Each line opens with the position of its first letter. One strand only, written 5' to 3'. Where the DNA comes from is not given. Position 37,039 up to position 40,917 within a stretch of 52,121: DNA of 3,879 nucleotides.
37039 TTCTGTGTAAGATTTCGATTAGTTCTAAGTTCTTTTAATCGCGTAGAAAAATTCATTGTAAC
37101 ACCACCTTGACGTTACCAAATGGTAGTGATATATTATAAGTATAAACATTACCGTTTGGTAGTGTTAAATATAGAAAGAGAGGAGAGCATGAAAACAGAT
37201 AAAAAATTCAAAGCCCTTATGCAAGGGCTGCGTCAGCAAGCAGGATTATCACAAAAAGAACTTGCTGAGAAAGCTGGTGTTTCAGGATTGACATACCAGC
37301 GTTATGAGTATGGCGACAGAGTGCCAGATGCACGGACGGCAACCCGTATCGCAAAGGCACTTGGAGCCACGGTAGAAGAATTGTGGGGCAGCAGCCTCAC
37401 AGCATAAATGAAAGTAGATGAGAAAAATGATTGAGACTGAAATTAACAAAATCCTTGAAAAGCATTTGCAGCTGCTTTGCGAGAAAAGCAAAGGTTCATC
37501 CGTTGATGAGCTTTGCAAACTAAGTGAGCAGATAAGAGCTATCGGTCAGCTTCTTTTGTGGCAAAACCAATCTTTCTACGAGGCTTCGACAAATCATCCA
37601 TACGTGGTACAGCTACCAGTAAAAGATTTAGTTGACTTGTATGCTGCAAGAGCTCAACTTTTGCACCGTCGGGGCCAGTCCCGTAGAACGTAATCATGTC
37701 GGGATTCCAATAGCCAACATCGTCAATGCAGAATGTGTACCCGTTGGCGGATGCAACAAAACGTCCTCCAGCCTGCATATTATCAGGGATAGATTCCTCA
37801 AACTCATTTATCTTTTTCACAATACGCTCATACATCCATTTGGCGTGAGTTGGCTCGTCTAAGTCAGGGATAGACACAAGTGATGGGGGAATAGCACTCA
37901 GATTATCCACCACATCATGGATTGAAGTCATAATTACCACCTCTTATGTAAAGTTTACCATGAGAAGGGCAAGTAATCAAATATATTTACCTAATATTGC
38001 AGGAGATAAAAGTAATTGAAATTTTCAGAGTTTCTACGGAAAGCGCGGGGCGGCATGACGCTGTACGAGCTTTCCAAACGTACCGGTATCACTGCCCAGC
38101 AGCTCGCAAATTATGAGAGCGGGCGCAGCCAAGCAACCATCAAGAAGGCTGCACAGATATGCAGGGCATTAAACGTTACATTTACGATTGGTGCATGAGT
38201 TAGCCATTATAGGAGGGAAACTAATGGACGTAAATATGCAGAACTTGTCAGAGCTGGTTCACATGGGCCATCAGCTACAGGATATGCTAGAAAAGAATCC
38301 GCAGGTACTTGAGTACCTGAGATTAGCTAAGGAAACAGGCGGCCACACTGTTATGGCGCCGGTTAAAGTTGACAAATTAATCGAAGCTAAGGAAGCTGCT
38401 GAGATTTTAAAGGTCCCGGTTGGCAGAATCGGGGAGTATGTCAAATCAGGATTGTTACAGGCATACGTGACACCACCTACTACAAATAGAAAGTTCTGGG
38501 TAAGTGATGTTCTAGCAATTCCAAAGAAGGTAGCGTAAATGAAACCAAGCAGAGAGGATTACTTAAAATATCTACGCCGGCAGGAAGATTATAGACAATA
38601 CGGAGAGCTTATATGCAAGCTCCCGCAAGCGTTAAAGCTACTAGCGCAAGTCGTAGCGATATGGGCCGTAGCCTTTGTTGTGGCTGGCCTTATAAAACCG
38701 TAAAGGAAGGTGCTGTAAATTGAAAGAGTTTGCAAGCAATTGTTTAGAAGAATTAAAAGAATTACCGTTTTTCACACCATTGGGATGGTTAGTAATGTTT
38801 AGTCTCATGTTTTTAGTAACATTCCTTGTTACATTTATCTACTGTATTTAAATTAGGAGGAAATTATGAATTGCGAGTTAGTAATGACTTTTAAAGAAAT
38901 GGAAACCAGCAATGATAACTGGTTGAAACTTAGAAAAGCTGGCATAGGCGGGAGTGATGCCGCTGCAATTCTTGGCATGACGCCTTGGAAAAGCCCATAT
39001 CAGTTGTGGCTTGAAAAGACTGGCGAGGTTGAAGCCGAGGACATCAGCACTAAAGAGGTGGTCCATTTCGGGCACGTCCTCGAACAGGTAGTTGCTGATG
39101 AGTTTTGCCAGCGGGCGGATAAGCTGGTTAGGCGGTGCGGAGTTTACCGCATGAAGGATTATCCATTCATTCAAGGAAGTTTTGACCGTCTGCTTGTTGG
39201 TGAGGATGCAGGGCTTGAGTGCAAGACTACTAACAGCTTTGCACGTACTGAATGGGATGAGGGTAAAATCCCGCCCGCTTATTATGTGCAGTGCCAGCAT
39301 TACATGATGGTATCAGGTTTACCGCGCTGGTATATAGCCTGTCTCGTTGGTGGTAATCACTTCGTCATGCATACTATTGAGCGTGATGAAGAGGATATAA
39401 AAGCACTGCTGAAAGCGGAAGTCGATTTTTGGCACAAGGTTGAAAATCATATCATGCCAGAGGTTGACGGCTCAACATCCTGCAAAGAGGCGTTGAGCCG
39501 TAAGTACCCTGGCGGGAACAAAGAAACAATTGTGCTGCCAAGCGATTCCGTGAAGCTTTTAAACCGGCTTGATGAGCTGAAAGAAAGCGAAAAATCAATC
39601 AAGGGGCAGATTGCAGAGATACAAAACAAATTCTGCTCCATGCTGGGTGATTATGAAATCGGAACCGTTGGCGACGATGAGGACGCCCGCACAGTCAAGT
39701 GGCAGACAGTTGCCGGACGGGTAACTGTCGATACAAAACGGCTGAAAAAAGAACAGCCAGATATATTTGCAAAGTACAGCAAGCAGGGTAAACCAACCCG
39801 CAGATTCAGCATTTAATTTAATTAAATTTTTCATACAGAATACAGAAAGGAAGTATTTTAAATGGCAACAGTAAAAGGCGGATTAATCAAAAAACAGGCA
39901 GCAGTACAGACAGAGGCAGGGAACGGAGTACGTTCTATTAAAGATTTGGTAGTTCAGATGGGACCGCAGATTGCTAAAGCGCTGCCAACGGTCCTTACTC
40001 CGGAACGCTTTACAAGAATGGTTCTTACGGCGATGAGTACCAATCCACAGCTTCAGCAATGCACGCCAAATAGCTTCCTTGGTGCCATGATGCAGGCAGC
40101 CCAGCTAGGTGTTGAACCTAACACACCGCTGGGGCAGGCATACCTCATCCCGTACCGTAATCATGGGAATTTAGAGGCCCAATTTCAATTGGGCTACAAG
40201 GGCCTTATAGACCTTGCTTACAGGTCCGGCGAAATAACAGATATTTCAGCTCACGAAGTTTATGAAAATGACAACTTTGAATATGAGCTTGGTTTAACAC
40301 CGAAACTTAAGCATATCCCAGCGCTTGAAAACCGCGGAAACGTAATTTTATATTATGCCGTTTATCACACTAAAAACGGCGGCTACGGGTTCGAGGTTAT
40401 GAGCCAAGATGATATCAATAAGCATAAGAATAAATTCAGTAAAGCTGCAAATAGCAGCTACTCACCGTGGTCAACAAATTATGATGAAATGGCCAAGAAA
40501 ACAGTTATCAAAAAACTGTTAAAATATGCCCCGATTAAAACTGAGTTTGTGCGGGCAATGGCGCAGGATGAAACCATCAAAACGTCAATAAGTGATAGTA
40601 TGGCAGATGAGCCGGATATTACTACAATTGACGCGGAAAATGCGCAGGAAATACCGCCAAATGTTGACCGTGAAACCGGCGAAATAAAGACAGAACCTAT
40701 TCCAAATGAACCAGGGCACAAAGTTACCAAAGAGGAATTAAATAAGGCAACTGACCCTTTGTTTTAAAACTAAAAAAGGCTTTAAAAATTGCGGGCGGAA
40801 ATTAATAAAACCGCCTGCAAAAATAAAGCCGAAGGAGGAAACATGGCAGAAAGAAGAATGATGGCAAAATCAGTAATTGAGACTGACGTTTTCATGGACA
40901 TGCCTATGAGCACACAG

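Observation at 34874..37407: Duplicated divergent XRE-HTH regulator pairs with near-identical leaders, giving seven XRE proteins within 5 kb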

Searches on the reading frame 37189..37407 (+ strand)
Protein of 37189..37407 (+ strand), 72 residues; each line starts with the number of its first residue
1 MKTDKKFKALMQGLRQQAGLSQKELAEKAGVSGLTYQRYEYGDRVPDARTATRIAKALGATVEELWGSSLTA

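Call 9: search_protein_families(library=pfam, proteins=[window:37189-37407:+], max_evalue=0.01)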
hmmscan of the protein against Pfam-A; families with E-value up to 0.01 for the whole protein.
window:37189-37407:+ (72 aa): 6 families
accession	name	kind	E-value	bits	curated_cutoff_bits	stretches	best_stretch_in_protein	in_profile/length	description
PF01381.28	HTH_3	-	2e-15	57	23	1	14-65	4-55/55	Helix-turn-helix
PF13560.12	HTH_31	-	2.3e-13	50.7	27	1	12-65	7-61/64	Helix-turn-helix domain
PF12844.13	HTH_19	-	1e-07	32.2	30.2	1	14-61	7-54/64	Helix-turn-helix domain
PF13443.12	HTH_26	-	0.00012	22.7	22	1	14-65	5-57/63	Cro/C1-type HTH DNA-binding domain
PF20432.4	Xre-like-HTH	-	0.00021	21.9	25.8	0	14-40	18-43/63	Antitoxin Xre-like helix-turn-helix domain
PF13412.12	HTH_24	-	0.0019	18.2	21.9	1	14-35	12-33/48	Winged helix-turn-helix DNA-binding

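Call 14: search_protein_families(library=phrogs, proteins=[window:37189-37407:+], max_evalue=0.001)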
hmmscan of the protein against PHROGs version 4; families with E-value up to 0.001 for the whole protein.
window:37189-37407:+ (72 aa): 17 families
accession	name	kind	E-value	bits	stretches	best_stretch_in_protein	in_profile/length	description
phrog_8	-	transcription regulation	1.4e-13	52.1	1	6-65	161-215/346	transcriptional regulator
phrog_3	-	transcription regulation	1.3e-11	45.9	1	2-68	84-148/430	transcriptional repressor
phrog_5823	-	transcription regulation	1.2e-10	42.1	1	7-70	7-71/404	transcriptional regulator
phrog_7241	-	transcription regulation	4.8e-10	40.5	1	11-65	66-120/122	transcriptional regulator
phrog_4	-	transcription regulation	6.5e-10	39.5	1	5-65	131-191/400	transcriptional repressor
phrog_2328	-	transcription regulation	1.9e-09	38.4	1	11-63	20-72/128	transcriptional repressor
phrog_2439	-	transcription regulation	1.9e-08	34.6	1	12-63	13-64/367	transcriptional regulator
phrog_1373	-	transcription regulation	5.4e-08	34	1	8-63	65-120/166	transcriptional regulator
phrog_2104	-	unknown function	1.3e-07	32.7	1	13-55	46-88/103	-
phrog_2967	-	transcription regulation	6.6e-07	30.1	1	3-66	7-70/225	transcriptional regulator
phrog_3949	-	transcription regulation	0.00012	23.1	1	21-65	28-72/161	transcriptional repressor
phrog_955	-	DNA, RNA and nucleotide metabolism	0.00014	22.6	1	9-44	27-62/142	HTH DNA binding protein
phrog_6962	-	unknown function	0.00017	22.8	1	14-54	9-49/73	-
phrog_7950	-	transcription regulation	0.00022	22.2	1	13-41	14-42/68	transcriptional repressor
phrog_9103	-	transcription regulation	0.00034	21.6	1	21-65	24-67/78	transcriptional repressor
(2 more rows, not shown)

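Call 38: search_protein_families(library=padloc, proteins=[window:37189-37407:+], max_evalue=0.001)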
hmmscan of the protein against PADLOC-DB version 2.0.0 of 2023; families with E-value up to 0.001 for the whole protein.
window:37189-37407:+ (72 aa): 11 families
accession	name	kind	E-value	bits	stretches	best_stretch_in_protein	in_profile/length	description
PDLC03952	RmrA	-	9e-09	32.6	1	12-62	28-78/395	-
PDLC03949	RmrA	-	4.4e-08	30.4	1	15-63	11-59/363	-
PDLC04142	capH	-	9.1e-08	31.1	1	5-67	5-67/103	capH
PDLC03946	RmrA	-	1.8e-07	28.2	1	14-60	10-56/357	-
PDLC02926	HTH_VI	-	4.9e-07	27.9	1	10-65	5-60/92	-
PDLC03951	RmrA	-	2.5e-06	24.7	1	11-62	13-64/400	-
PDLC03954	RmrA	-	4.5e-05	20.5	1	11-60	15-64/380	-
PDLC03665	Control_protein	-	4.7e-05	21.6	1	10-65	12-68/77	control protein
PDLC03947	RmrA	-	0.00066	16.6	1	14-58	19-63/383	-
PDLC03955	RmrA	-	0.00078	16.8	1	14-63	28-77/371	-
PDLC03956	RmrA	-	0.00083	16.5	1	19-59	22-62/399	-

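Call 63: search_dna_similar(query=window:37189-37404:+, collection=phages, mode=protein, max_evalue=0.000001, max_rows=25)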
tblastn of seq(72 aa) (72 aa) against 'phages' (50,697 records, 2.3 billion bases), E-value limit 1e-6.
Records with a match: 4; places in all: 4; records where one place covers at least 80% of the query: 1.
Best place of each record, by identity: <60% 4.
By first word of the organism name: Faecalibacterium 2; Bacteriophage 2.
By host as written in the record: Faecalibacterium prausnitzii 2; - 2.
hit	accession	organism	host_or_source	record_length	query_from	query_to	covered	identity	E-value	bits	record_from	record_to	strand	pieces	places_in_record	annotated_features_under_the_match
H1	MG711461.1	Faecalibacterium phage FP_Lagaffe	Faecalibacterium prausnitzii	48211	11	65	76%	50.0%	3e-7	51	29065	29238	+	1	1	hypothetical protein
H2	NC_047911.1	Faecalibacterium phage FP_Lagaffe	Faecalibacterium prausnitzii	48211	11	65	76%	50.0%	3e-7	51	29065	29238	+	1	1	transcriptional regulator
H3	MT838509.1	Bacteriophage sp.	human fecal samples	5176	6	69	89%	40.6%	2e-7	51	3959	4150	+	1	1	record has no annotation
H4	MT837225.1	Bacteriophage sp.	human fecal samples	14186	15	62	67%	45.8%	6e-7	50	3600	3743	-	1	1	record has no annotation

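Call 65: get_annotated_region(hit=H2, flank=4500)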
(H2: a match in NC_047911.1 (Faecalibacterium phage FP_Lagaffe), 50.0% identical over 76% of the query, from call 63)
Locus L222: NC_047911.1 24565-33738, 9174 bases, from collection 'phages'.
description: Faecalibacterium phage FP_Lagaffe, complete genome.
organism: Faecalibacterium phage FP_Lagaffe (NCBI taxid 2070183)
taxonomy: Viruses; Duplodnaviria; Heunggongvirae; Uroviricota; Caudoviricetes; Lagaffevirus; Lagaffevirus lagaffe
host: Faecalibacterium prausnitzii; source: -; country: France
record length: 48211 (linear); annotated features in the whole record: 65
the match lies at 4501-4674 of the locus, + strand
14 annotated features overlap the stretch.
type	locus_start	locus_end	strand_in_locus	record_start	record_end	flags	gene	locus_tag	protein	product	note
CDS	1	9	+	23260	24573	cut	-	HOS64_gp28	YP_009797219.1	Reverse transcriptase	-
CDS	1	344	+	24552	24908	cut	-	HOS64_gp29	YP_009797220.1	hypothetical protein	-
CDS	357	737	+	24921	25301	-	-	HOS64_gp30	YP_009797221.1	hypothetical protein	-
CDS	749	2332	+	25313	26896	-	-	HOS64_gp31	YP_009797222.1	endolysin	Endolysin, N-acetylmuramoyl-L-alanine amidase domain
CDS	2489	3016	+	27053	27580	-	-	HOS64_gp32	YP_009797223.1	holin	-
CDS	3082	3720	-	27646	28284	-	-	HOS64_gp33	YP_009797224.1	hypothetical protein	-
CDS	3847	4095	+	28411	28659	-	-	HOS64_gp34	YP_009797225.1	helix-turn-helix domain-containing protein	-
CDS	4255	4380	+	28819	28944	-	-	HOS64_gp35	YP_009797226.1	hypothetical protein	-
CDS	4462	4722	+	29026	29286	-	-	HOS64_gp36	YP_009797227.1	transcriptional regulator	-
CDS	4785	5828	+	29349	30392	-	-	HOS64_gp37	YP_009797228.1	transposase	Integrase, IS30 Transposase family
CDS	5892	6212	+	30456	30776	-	-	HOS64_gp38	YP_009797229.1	DNA binding protein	Helice-turn-helice domain-containing protein, Putative DNA binding domain-containing protein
CDS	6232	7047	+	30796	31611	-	-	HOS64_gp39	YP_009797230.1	hypothetical protein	-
CDS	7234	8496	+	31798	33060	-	-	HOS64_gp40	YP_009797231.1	SUMF1/EgtB/PvdO family nonheme iron enzyme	-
CDS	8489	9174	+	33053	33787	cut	-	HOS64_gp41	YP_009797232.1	3'-5' exonuclease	-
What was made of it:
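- Tried and rejected: By tblastn, the B family appears only weakly in Faecalibacterium phage Lagaffe gp36, which has no divergent A partner (calls 63, 65).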

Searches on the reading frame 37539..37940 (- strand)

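Call 10: search_protein_families(library=pfam, proteins=[window:37539-37940:-], max_evalue=0.01)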
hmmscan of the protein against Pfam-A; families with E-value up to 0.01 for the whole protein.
window:37539-37940:- (133 aa): 1 family
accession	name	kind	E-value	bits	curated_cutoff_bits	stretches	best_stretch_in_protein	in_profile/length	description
PF19670.4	DUF6173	-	4.4e-08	33.9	27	1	63-126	39-101/102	Family of unknown function (DUF6173)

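Call 14: search_protein_families(library=phrogs, proteins=[window:37539-37940:-], max_evalue=0.001)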
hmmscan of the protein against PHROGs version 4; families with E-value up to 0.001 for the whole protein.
window:37539-37940:- (133 aa): 1 family
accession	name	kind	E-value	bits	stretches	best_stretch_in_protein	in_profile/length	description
phrog_3306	-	unknown function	7.4e-21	75.5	1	31-127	29-123/124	-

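Call 38: search_protein_families(library=padloc, proteins=[window:37539-37940:-], max_evalue=0.001)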
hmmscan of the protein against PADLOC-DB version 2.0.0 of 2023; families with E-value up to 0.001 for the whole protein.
window:37539-37940:- (133 aa): 0 families

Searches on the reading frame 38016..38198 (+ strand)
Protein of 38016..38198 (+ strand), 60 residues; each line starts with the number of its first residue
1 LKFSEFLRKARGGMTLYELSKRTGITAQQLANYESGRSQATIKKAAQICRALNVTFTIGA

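Call 10: search_protein_families(library=pfam, proteins=[window:38016-38198:+], max_evalue=0.01)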
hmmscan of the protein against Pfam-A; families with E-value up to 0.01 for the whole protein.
window:38016-38198:+ (60 aa): 5 families
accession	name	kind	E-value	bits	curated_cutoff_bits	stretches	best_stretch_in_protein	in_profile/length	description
PF01381.28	HTH_3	-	5.9e-13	49.1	23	1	7-57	4-53/55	Helix-turn-helix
PF13443.12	HTH_26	-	2.2e-08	34.7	22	1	13-56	10-54/63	Cro/C1-type HTH DNA-binding domain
PF12844.13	HTH_19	-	7.5e-08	32.6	30.2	1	5-55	2-54/64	Helix-turn-helix domain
PF13560.12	HTH_31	-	7.8e-07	29.8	27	1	7-55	9-57/64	Helix-turn-helix domain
PF20317.4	HTH_60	-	0.0069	17.2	24.1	1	11-54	16-59/140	Helix-turn-helix domain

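Call 14: search_protein_families(library=phrogs, proteins=[window:38016-38198:+], max_evalue=0.001)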
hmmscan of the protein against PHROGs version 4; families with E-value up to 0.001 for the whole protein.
window:38016-38198:+ (60 aa): 11 families
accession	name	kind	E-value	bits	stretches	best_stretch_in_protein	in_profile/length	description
phrog_8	-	transcription regulation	8.7e-11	42.8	1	1-55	75-131/346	transcriptional regulator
phrog_3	-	transcription regulation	4.7e-09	37.5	1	1-55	87-141/430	transcriptional repressor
phrog_4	-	transcription regulation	1.4e-07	31.9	1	2-55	132-187/400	transcriptional repressor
phrog_1373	-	transcription regulation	9.3e-07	30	1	7-59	71-122/166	transcriptional regulator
phrog_2439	-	transcription regulation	2.4e-06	27.7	1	12-56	19-63/367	transcriptional regulator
phrog_2967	-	transcription regulation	2.7e-05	24.8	1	3-55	11-65/225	transcriptional regulator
phrog_4268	-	transcription regulation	5.8e-05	24.2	1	9-59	45-92/96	transcriptional repressor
phrog_4441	-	DNA, RNA and nucleotide metabolism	9.6e-05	23.6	1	12-54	17-59/98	HTH DNA binding protein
phrog_4583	-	transcription regulation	0.00017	22.5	1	10-56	20-66/81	transcriptional repressor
phrog_638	-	transcription regulation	0.00037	21.3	1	1-53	2-57/145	transcriptional regulator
phrog_2328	-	transcription regulation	0.00079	20.2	1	11-56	26-71/128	transcriptional repressor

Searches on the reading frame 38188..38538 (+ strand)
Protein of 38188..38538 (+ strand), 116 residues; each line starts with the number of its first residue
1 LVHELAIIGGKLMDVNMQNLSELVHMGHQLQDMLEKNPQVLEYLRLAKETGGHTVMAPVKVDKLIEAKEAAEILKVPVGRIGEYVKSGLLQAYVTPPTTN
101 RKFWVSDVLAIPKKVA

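Call 10: search_protein_families(library=pfam, proteins=[window:38188-38538:+], max_evalue=0.01)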
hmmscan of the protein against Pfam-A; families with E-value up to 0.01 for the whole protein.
window:38188-38538:+ (116 aa): 1 family
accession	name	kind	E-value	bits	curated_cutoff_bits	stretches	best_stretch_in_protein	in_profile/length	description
PF12728.13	HTH_17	-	0.00084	20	27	1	67-93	4-30/51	Helix-turn-helix domain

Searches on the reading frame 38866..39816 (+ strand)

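Call 10: search_protein_families(library=pfam, proteins=[window:38866-39816:+], max_evalue=0.01)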
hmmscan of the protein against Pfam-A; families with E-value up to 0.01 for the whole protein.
window:38866-39816:+ (316 aa): 1 family
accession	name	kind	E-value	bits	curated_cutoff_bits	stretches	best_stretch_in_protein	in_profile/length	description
PF09588.16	YqaJ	-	4.5e-36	124.8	22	1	18-152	1-149/150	YqaJ-like viral recombinase domain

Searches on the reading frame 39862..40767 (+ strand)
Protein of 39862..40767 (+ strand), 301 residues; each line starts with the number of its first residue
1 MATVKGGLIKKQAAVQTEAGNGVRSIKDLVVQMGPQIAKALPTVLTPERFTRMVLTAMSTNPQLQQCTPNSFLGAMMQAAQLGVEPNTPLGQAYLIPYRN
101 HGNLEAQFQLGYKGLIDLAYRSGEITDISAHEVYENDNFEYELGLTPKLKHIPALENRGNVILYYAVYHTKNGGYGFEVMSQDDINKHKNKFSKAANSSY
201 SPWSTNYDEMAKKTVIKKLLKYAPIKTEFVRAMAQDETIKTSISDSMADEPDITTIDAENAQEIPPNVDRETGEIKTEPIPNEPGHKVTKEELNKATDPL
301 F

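Call 10: search_protein_families(library=pfam, proteins=[window:39862-40767:+], max_evalue=0.01)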
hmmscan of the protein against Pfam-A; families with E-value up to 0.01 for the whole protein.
window:39862-40767:+ (301 aa): 1 family
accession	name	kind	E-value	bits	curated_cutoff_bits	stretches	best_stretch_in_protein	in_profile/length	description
PF03837.19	RecT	-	3.5e-58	196.9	24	1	48-241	1-188/198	RecT family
